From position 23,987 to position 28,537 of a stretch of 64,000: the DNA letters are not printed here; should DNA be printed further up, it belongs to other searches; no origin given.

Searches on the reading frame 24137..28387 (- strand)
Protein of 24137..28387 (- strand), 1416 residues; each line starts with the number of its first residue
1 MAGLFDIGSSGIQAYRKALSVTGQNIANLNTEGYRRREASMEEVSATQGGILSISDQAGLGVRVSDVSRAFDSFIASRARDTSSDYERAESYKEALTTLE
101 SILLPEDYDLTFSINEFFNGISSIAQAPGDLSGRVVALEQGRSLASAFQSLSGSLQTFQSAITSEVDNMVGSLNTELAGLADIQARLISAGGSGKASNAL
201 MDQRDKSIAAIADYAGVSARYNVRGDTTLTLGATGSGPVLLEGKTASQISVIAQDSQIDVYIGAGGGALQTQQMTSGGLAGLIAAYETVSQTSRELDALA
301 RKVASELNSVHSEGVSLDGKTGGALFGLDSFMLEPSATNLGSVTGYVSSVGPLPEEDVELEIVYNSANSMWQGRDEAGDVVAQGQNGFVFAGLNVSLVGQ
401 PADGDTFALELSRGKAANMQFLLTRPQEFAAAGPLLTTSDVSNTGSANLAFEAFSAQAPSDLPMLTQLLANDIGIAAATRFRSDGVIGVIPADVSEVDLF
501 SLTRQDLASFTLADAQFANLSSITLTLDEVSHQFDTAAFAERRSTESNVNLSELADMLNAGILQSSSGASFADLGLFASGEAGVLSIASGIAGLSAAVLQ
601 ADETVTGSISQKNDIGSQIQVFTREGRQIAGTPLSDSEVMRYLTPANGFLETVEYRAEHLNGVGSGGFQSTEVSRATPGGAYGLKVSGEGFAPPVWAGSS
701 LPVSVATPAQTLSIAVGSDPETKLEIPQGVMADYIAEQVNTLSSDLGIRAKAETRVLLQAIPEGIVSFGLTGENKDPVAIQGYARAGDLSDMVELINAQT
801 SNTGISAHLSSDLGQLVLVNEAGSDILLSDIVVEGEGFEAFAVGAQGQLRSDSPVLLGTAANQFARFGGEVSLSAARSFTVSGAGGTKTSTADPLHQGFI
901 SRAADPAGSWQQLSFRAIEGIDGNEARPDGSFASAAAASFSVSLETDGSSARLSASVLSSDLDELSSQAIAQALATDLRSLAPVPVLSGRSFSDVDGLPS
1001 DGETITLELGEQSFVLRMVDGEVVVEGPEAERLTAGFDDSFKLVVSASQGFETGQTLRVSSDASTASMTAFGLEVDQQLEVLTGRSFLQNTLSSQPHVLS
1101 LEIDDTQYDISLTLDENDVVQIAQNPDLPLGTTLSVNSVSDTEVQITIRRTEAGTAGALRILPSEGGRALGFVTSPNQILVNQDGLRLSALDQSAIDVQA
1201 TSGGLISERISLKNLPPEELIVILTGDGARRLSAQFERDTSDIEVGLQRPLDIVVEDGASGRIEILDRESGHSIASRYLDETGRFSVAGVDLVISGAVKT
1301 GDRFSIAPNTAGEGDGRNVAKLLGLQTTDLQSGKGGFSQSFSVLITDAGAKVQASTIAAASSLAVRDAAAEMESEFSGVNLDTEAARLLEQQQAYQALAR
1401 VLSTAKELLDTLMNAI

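Call 5: search_protein_families(library=pfam, proteins=[window:24137-28387:-], max_evalue=0.01)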
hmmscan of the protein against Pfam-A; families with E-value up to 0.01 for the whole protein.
window:24137-28387:- (1416 aa): 4 families
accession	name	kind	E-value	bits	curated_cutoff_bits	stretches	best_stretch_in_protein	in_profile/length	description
PF22638.1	FlgK_D1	-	1.5e-46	159.4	28.6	1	96-326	1-233/233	Flagellar hook-associated protein FlgK helical domain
PF06429.18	Flg_bbr_C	-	1.5e-09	37.6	23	1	1375-1414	6-45/46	Flagellar basal body rod FlgEFG protein C-terminal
PF07196.18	Flagellin_IN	-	5.2e-07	30.2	22.7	1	778-820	13-53/55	Flagellin hook IN motif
PF00460.25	Flg_bb_rod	-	9.2e-07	29.2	20.7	1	6-35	2-31/31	Flagella basal body rod protein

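Call 6: search_protein_families(library=ncbifam, proteins=[window:24137-28387:-], max_evalue=0.01)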
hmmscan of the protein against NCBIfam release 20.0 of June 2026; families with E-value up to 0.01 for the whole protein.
window:24137-28387:- (1416 aa): 14 families
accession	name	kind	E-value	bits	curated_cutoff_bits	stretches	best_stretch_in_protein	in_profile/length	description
TIGR02492.1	flgK_ends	equivalog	3.4e-75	254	170.75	2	4-329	2-321/437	flagellar hook-associated protein FlgK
NF004238.1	PRK05682.1-1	equivalog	2.9e-14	53.2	400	1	5-72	3-68/414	flagellar hook protein FlgE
TIGR03506.1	FlgEFG_subfam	subfamily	2.2e-11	44.1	70.25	1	5-72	3-67/351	flagellar hook-basal body complex protein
NF004241.1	PRK05682.1-5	equivalog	3e-08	33.2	469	1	8-43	8-43/446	flagellar hook protein FlgE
NF004243.1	PRK05682.2-2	equivalog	6.4e-08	32.1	801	2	3-42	5-44/420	flagellar hook protein FlgE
TIGR02490.1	flgF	equivalog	1.1e-07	31.6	178.5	1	8-53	4-49/218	flagellar basal-body rod protein FlgF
NF005286.1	PRK06803.1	equivalog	1.9e-07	30.6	467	1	5-72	3-61/402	flagellar hook protein FlgE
NF009278.1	PRK12636.1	equivalog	1.1e-06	28.3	350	0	8-45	8-46/263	flagellar basal body rod protein FlgG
TIGR01395.1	FlgC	equivalog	3e-06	27.5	102.1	0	5-69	4-72/137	flagellar basal body rod protein FlgC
TIGR02488.1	flgG_G_neg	equivalog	7.6e-06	25.6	252.75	1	7-44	4-41/259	flagellar basal-body rod protein FlgG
NF004240.1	PRK05682.1-4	equivalog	2.6e-05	23.7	472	1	5-72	3-69/443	flagellar hook protein FlgE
TIGR01396.1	FlgB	equivalog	3.4e-05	24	59.05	0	20-44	20-44/131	flagellar basal body rod protein FlgB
NF009275.1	PRK12632.1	equivalog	4.9e-05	23.7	170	1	6-50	9-53/130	flagellar basal body rod protein FlgC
NF009331.1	PRK12689.1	equivalog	0.00091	18.4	347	0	9-44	9-44/252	flagellar basal-body rod protein FlgF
